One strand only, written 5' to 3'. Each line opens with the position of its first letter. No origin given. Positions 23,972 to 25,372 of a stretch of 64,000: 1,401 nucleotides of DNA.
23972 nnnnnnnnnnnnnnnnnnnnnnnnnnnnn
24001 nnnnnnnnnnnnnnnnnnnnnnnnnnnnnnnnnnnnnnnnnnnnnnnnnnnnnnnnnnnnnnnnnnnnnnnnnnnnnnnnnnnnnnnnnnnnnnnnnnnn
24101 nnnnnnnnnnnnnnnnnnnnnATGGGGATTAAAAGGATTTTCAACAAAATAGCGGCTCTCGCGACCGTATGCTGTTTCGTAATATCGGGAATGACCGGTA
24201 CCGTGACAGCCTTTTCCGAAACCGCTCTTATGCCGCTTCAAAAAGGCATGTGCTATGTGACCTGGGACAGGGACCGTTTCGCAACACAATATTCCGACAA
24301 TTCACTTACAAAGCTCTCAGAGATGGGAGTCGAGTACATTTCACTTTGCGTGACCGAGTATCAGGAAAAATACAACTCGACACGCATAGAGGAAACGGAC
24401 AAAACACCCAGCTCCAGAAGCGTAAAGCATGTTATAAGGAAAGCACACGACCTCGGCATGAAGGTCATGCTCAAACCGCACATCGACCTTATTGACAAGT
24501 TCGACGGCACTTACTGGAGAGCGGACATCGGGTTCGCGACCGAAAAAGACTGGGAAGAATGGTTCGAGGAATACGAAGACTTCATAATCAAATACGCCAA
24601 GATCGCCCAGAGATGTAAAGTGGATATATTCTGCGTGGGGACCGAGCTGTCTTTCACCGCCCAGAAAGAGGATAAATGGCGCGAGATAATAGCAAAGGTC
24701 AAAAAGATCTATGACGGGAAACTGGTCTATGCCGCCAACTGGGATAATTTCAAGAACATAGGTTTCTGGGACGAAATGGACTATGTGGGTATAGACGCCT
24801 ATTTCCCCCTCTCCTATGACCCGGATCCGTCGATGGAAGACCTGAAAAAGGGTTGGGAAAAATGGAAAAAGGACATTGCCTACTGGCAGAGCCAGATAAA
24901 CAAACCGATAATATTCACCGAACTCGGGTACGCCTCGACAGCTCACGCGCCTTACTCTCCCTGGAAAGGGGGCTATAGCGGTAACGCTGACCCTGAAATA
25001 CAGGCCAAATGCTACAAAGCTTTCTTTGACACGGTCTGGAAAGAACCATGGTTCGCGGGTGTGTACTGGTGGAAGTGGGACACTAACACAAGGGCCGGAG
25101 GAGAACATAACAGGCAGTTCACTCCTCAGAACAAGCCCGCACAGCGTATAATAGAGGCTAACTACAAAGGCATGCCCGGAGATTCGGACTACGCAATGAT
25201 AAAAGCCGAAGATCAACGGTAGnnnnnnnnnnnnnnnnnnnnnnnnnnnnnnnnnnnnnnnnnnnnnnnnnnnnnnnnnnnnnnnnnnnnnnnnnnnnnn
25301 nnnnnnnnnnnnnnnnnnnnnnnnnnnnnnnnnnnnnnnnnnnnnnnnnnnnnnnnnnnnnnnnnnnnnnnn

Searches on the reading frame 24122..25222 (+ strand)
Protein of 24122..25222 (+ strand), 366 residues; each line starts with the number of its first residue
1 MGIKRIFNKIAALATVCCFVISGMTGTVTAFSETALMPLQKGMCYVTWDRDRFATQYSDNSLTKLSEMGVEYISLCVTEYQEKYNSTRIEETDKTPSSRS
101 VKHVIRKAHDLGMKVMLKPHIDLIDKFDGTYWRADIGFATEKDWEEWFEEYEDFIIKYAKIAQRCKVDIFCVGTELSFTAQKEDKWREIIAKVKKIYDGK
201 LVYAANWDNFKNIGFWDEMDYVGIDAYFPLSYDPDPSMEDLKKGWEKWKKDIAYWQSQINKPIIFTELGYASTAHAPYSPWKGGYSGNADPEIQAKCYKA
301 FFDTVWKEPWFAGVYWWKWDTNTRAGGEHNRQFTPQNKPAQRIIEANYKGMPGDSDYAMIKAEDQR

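Call 6: search_protein_families(library=pfam, proteins=[window:24122-25222:+], max_evalue=0.01)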
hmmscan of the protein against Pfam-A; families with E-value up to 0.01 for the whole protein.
window:24122-25222:+ (366 aa): 1 family
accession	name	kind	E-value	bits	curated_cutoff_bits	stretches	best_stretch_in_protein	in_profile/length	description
PF22612.2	GH113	-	9.8e-67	225.8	27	1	49-334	8-285/289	Glycoside Hydrolase Family 113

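Call 7: search_protein_families(library=ncbifam, proteins=[window:24122-25222:+], max_evalue=0.01)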
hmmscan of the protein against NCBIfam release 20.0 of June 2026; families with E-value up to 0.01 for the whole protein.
window:24122-25222:+ (366 aa): 2 families
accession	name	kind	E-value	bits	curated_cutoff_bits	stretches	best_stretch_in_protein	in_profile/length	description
NF048004.1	GTA_megatron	equivalog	9.7e-08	30.2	800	1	150-260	437-575/1299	baseplate multidomain protein megatron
NF007538.0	PRK10150.1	equivalog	0.0005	18.5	544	1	238-317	482-556/607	beta-glucuronidase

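Call 14: find_homologous_proteins(query=window:24122-25222:+, max_evalue=1e-20)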
Query window:24122-25222:+ (366 aa): 2753 proteins with E <= 1e-20 among 3888 candidates; the best 120 are listed.
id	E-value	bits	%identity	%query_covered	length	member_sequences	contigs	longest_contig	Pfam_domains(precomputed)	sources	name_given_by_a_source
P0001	4.8e-257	870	100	100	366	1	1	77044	PF22612.3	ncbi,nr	ncbi:MAG: hypothetical protein GF408_02455 [Candidatus Omnitrophica bacterium]|nr:hypothetical prote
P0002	3.8e-185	633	72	98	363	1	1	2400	PF22612.3,PF14488.13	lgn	-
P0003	3.1e-176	604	68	98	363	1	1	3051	PF22612.3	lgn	-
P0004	4.3e-176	603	68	98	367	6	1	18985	PF22612.3,PF13547.13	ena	-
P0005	5.8e-176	603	67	99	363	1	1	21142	PF22612.3,PF13547.13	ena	-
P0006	6.5e-175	599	71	90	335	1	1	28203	PF22612.3,PF13547.13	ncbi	ncbi:hypothetical protein ACFL5E_02885 [Candidatus Omnitrophota bacterium]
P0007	1.0e-174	599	66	98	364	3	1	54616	PF22612.3,PF13547.13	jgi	jgi:hypothetical protein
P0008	2.1e-174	598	71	92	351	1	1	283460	PF22612.3,PF13547.13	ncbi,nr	ncbi:MAG: hypothetical protein GF409_03305 [Candidatus Omnitrophica bacterium]|nr:hypothetical prote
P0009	1.0e-173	595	66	99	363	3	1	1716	PF22612.3,PF13547.13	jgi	jgi:hypothetical protein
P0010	1.1e-173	595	66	98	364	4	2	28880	PF22612.3,PF13547.13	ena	-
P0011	2.5e-173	594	66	99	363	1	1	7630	PF22612.3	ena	-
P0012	2.8e-172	591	67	99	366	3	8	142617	PF22612.3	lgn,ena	-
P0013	1.4e-171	588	67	98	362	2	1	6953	PF22612.3,PF13547.13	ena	-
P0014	4.9e-171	587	68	96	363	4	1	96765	PF22612.3,PF13547.13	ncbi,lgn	-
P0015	5.6e-171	586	66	98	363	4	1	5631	PF22612.3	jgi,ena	-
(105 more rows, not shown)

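Call 17: find_related_loci(query=A1, collection=genome_contigs, flank=2500)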
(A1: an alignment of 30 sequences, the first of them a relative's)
Query A1 (366 aa) in genome_contigs; peptide patterns used: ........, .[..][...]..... (x = any residue, [..] = any of these).
600 stretches matched a pattern (row limit reached: there are more); 565 encode a relative of the query (tblastn E <= 1e-3); the best 80 are kept; 80 distinct loci.
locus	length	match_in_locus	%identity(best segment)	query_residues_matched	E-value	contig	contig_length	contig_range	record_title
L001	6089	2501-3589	64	6-365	1e-167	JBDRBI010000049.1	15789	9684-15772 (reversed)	MAG: Candidatus Omnitrophota bacterium isolate MEGAHIT-group-1.110 k141_7222113, whole genome shotgun sequence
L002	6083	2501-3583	65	1-358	9e-165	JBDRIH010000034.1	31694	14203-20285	MAG: Candidatus Omnitrophota bacterium isolate MEGAHIT-group-1.574 k141_12570571, whole genome shotgun sequence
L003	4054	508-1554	60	14-361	8e-159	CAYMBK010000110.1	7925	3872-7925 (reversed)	MAG TPA_asm: uncultured Planctomycetia bacterium isolate SRP067234_co1_283 genome assembly, contig: k99_314192, whole ge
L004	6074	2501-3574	61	4-361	4e-157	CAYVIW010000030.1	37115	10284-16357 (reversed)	MAG TPA_asm: uncultured Planctomycetia bacterium isolate SRP067234_co1_337 genome assembly, contig: k99_1137972, whole g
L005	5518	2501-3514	63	12-350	4e-156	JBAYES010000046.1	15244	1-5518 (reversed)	MAG: Candidatus Omnitrophota bacterium isolate SO_2016_CLC_T2_83 scaffold03964_PH3_Jul20_2016, whole genome shotgun sequ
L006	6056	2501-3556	63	8-359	3e-155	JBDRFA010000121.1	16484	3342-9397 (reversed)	MAG: Candidatus Omnitrophota bacterium isolate MEGAHIT-group-1.343 k141_2123108, whole genome shotgun sequence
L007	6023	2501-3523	61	9-350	2e-154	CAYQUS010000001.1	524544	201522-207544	MAG TPA_asm: uncultured Planctomycetia bacterium isolate binchicken_co27_479 genome assembly, contig: NODE_11_length_524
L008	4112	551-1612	61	6-358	2e-158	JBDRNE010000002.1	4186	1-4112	MAG: Candidatus Omnitrophota bacterium isolate MEGAHIT-group-1.87 k141_8740, whole genome shotgun sequence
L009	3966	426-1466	61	4-349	6e-155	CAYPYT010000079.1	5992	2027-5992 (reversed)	MAG TPA_asm: uncultured Planctomycetia bacterium isolate SRP178699_co1_477 genome assembly, contig: NODE_19445_length_59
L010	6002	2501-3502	63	19-351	3e-150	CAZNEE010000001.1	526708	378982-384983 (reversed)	MAG TPA_asm: uncultured Planctomycetia bacterium isolate binchicken_co334_196 genome assembly, contig: NODE_1_length_526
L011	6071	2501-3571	58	1-356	3e-149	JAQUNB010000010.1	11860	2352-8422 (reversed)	MAG: Candidatus Omnitrophota bacterium isolate STD1_168 NODE_14695_length_11860_cov_2.807296_Sandtown_D1, whole genome s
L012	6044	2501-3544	56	9-354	2e-141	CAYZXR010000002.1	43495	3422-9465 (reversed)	MAG TPA_asm: uncultured Planctomycetia bacterium isolate binchicken_co181_45 genome assembly, contig: NODE_1003_length_4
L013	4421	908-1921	56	11-348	1e-135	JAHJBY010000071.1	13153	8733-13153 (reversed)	MAG: Candidatus Omnitrophota bacterium isolate Modern_marine.mb.279 Modern_marine.mb.279_k141_1511209, whole genome shot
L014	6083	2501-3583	52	3-366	2e-134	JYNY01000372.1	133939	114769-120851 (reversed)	Candidatus Omnitrophus magneticus isolate SKK-01 SAG1567, whole genome shotgun sequence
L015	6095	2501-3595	52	5-357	5e-131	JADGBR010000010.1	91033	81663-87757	MAG: Candidatus Omnitrophota bacterium isolate nW3bin14 nW3_bin14_NODE_10_length_91033_cov_6.017502, whole genome shotgu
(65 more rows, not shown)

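Call 29: search_solved_structures(query=window:24122-25222:+, max_evalue=0.01, show_alignments=1)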
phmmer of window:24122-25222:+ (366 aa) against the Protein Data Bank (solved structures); distinct sequences matched with E-value up to 0.01: 7.
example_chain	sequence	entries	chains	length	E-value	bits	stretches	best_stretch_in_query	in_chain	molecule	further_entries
4cd6_A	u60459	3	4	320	2.8e-35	124.8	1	55-347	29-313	ENDO-BETA-1,4-MANNANASE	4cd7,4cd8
3civ_A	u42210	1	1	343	3.3e-35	124.5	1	55-347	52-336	Endo-beta-1,4-mannanase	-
5ylh_A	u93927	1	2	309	9.2e-34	119.8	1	43-349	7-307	beta-1,4-mannanase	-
5yli_B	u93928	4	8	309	5.4e-33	117.3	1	43-349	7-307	beta-1,4-mannanas | beta-1,4-mannanase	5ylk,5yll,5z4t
7dv7_A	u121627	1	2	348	8.2e-29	103.5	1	41-346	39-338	Endo-beta-1,4-mannanase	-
7dvz_A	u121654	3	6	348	1.8e-28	102.4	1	41-346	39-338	Endo-beta-1,4-mannanase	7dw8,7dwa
7dvj_A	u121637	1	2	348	4.8e-28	101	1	41-346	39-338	Endo-beta-1,4-mannanase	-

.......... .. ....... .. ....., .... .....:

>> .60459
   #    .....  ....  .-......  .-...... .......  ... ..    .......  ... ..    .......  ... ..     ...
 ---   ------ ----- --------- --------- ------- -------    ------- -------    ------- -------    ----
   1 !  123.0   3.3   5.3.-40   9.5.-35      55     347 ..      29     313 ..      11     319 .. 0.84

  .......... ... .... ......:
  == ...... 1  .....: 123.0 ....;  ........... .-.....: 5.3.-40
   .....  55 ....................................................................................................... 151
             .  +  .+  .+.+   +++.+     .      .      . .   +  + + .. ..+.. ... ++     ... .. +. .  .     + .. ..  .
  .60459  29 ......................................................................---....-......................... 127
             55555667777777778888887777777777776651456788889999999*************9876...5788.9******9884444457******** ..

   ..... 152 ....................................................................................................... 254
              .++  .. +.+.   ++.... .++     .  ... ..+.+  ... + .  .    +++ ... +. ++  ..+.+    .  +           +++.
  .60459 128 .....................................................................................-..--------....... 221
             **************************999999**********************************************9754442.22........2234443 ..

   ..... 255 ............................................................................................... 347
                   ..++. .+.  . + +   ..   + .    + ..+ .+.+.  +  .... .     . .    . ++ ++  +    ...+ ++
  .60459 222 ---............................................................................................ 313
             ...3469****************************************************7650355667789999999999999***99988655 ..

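Call 39: find_related_loci(query=A1, collection=metagenome_contigs, flank=450)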
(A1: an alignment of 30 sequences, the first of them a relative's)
Query A1 (366 aa) in metagenome_contigs; peptide patterns used: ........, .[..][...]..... (x = any residue, [..] = any of these).
600 stretches matched a pattern (row limit reached: there are more); 570 encode a relative of the query (tblastn E <= 1e-3); the best 80 are kept; 80 distinct loci.
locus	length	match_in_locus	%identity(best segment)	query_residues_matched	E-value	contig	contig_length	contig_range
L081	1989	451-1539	67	1-361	3e-177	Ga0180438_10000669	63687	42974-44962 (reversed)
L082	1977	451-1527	66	3-361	3e-175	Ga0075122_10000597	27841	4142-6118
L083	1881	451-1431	68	32-358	2e-169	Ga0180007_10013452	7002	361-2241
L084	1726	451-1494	62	5-351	4e-166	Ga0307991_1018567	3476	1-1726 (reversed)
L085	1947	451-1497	61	4-351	8e-160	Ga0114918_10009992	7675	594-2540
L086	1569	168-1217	60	8-356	1e-168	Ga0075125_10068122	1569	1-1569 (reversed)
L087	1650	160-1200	60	4-349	6e-164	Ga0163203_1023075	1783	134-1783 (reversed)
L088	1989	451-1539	55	8-362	2e-141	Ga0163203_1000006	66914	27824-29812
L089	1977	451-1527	55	1-356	5e-139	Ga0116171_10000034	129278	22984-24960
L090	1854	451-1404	60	39-356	5e-139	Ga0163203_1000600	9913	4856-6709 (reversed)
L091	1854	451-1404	60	39-356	5e-139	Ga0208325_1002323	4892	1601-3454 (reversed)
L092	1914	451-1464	56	11-348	3e-139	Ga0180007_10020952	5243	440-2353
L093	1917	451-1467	55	10-349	2e-131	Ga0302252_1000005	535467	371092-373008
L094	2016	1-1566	53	40-351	4e-119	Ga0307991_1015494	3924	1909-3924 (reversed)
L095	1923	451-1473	50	3-344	4e-116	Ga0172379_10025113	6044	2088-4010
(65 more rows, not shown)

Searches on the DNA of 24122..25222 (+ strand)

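Call 18: search_rna_families(sources=[L001, L002, L003, L004, L005, L006, L007, L008, L009, L010, L011, L012, L013, L014, L015, L016, L017, L018, L019, L020], threshold=gathering)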
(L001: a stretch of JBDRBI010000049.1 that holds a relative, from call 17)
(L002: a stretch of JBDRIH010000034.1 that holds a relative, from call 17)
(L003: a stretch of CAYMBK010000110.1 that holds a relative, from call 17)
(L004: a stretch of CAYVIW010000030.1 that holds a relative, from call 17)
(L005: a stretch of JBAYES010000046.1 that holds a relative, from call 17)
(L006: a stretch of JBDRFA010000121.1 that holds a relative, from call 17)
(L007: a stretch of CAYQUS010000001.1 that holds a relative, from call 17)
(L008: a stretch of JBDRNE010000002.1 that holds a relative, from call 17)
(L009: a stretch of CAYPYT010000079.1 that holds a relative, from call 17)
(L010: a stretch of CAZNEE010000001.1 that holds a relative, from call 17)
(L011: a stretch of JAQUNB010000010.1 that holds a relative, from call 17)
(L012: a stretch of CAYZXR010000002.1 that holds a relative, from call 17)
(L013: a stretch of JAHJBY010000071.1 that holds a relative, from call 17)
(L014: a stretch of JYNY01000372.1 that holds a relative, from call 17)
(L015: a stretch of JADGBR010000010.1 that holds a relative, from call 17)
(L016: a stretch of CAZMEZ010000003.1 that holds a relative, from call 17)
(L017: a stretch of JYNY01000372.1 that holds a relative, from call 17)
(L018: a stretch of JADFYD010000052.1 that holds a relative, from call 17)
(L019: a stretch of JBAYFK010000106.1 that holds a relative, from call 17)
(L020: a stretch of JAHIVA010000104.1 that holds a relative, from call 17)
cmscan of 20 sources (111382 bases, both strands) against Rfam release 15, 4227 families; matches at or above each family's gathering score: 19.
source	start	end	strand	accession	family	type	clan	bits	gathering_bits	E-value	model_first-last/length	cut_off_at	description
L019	2331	2422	+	RF01051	c-di-GMP-I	Cis-reg; riboswitch;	CL00126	78.3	35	1.9e-13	1-87/87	no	c-di-GMP-I riboswitch aptamer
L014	2273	2361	+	RF01051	c-di-GMP-I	Cis-reg; riboswitch;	CL00126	71.8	35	7.2e-12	1-87/87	no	c-di-GMP-I riboswitch aptamer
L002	2299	2388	+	RF01051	c-di-GMP-I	Cis-reg; riboswitch;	CL00126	68.9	35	3.6e-11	1-87/87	no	c-di-GMP-I riboswitch aptamer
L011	2306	2404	+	RF01051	c-di-GMP-I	Cis-reg; riboswitch;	CL00126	67.4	35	8.6e-11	1-87/87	no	c-di-GMP-I riboswitch aptamer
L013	671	766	+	RF01051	c-di-GMP-I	Cis-reg; riboswitch;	CL00126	66.9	35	1.1e-10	1-87/87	no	c-di-GMP-I riboswitch aptamer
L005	2272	2360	+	RF01051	c-di-GMP-I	Cis-reg; riboswitch;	CL00126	66.6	35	1.3e-10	1-87/87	no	c-di-GMP-I riboswitch aptamer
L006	2294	2382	+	RF01051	c-di-GMP-I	Cis-reg; riboswitch;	CL00126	66.2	35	1.7e-10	1-87/87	no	c-di-GMP-I riboswitch aptamer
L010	2258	2346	+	RF01051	c-di-GMP-I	Cis-reg; riboswitch;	CL00126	66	35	1.8e-10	1-87/87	no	c-di-GMP-I riboswitch aptamer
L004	2290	2379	+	RF01051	c-di-GMP-I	Cis-reg; riboswitch;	CL00126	65.7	35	2.3e-10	1-87/87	no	c-di-GMP-I riboswitch aptamer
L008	343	433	+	RF01051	c-di-GMP-I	Cis-reg; riboswitch;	CL00126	65.1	35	3.1e-10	1-87/87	no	c-di-GMP-I riboswitch aptamer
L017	1926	1998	-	RF00005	tRNA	Gene; tRNA;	CL00001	64.6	29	1.7e-11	1-71/71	no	tRNA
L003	273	362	+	RF01051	c-di-GMP-I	Cis-reg; riboswitch;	CL00126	63.7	35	7e-10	1-87/87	no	c-di-GMP-I riboswitch aptamer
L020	1535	1678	+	RF03167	c-di-GMP-I-GGC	Cis-reg; riboswitch;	CL00126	63.7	59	1.8e-12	1-80/80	no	c-di-GMP-I-GGC riboswitch aptamer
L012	2276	2371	+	RF01051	c-di-GMP-I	Cis-reg; riboswitch;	CL00126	63.4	35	8e-10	1-87/87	no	c-di-GMP-I riboswitch aptamer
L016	2276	2371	+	RF01051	c-di-GMP-I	Cis-reg; riboswitch;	CL00126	62.1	35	1.7e-09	1-87/87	no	c-di-GMP-I riboswitch aptamer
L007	2290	2380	+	RF03167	c-di-GMP-I-GGC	Cis-reg; riboswitch;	CL00126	60.7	59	1.3e-11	1-80/80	no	c-di-GMP-I-GGC riboswitch aptamer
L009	231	328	+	RF01051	c-di-GMP-I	Cis-reg; riboswitch;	CL00126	57.6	35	2.1e-08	1-87/87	no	c-di-GMP-I riboswitch aptamer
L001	2335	2415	+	RF01051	c-di-GMP-I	Cis-reg; riboswitch;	CL00126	43.7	35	5.2e-05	1-87/87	no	c-di-GMP-I riboswitch aptamer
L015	2189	2340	+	RF01051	c-di-GMP-I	Cis-reg; riboswitch;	CL00126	38.1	35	0.0012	1-87/87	no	c-di-GMP-I riboswitch aptamer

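Call 24: search_rna_families(sources=[L021, L022, L023, L024, L025, L026, L027, L028, L029, L030, L031, L032, L033, L034, L035, L036, L037, L038, L039, L040], threshold=gathering)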
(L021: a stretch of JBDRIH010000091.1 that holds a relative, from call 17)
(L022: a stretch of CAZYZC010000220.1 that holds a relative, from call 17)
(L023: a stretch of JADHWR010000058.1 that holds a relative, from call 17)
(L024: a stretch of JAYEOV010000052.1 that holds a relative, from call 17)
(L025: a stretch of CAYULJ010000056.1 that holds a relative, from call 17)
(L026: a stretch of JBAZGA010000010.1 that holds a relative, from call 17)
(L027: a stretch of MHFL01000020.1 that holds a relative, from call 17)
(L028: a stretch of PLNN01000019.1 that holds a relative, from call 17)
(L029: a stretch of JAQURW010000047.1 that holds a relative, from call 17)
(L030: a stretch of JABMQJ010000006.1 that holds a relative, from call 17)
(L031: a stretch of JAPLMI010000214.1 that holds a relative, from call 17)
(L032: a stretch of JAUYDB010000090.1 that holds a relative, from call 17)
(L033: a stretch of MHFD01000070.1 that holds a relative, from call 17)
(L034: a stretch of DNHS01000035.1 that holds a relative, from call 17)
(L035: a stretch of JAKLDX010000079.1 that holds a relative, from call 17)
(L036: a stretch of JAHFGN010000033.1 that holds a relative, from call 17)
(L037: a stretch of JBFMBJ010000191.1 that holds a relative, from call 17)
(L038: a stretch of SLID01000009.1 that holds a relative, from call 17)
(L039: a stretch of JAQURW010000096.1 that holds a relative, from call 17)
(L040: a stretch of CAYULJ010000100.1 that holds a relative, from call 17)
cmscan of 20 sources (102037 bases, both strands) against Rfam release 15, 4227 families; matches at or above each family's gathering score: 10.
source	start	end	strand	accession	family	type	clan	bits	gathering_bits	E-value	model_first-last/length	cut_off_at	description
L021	2284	2378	+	RF01051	c-di-GMP-I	Cis-reg; riboswitch;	CL00126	77.2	35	3.1e-13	1-87/87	no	c-di-GMP-I riboswitch aptamer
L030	2309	2399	+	RF01051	c-di-GMP-I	Cis-reg; riboswitch;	CL00126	76.9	35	3.7e-13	1-87/87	no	c-di-GMP-I riboswitch aptamer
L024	2160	2249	+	RF01051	c-di-GMP-I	Cis-reg; riboswitch;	CL00126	65.8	35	1.9e-10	1-87/87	no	c-di-GMP-I riboswitch aptamer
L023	1924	2015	-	RF01051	c-di-GMP-I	Cis-reg; riboswitch;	CL00126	64.5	35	3.9e-10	1-87/87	no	c-di-GMP-I riboswitch aptamer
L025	1941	2020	-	RF01051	c-di-GMP-I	Cis-reg; riboswitch;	CL00126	64.5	35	4e-10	1-87/87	no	c-di-GMP-I riboswitch aptamer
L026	2317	2401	+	RF03167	c-di-GMP-I-GGC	Cis-reg; riboswitch;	CL00126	64.1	59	1.2e-12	1-80/80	no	c-di-GMP-I-GGC riboswitch aptamer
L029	2286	2384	+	RF01051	c-di-GMP-I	Cis-reg; riboswitch;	CL00126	64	35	5.2e-10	1-87/87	no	c-di-GMP-I riboswitch aptamer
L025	2186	2274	+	RF01051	c-di-GMP-I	Cis-reg; riboswitch;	CL00126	61.1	35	2.6e-09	1-87/87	no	c-di-GMP-I riboswitch aptamer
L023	2222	2336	+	RF01051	c-di-GMP-I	Cis-reg; riboswitch;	CL00126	49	35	2.3e-06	1-87/87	no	c-di-GMP-I riboswitch aptamer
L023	1496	1586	-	RF01051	c-di-GMP-I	Cis-reg; riboswitch;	CL00126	43.6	35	5e-05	1-87/87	no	c-di-GMP-I riboswitch aptamer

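Call 25: search_rna_families(sources=[L041, L042, L043, L044, L045, L046, L047, L048, L049, L050, L051, L052, L053, L054, L055, L056, L057, L058, L059, L060], threshold=gathering)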
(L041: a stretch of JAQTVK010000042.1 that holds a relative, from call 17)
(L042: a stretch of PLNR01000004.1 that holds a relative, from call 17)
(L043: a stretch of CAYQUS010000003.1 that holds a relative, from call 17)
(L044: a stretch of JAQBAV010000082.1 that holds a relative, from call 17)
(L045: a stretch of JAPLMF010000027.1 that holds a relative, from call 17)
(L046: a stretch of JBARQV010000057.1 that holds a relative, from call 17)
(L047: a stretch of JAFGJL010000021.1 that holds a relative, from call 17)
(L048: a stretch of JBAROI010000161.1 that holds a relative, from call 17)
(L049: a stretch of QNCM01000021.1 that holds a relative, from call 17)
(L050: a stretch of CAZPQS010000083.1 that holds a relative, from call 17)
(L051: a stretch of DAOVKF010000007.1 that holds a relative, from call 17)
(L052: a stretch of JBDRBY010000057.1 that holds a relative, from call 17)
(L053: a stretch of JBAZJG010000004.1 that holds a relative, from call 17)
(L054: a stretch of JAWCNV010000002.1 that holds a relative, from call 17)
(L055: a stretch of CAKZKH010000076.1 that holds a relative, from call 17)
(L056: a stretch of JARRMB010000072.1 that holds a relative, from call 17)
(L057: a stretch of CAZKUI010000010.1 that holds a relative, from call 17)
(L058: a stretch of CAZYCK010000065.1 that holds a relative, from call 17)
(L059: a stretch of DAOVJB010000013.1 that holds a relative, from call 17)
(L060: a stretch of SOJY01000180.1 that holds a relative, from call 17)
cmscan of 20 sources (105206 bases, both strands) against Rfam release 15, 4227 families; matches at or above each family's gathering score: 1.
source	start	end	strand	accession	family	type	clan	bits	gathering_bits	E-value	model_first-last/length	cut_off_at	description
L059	1509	1585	+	RF03167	c-di-GMP-I-GGC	Cis-reg; riboswitch;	CL00126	66.6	59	2.5e-13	1-80/80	no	c-di-GMP-I-GGC riboswitch aptamer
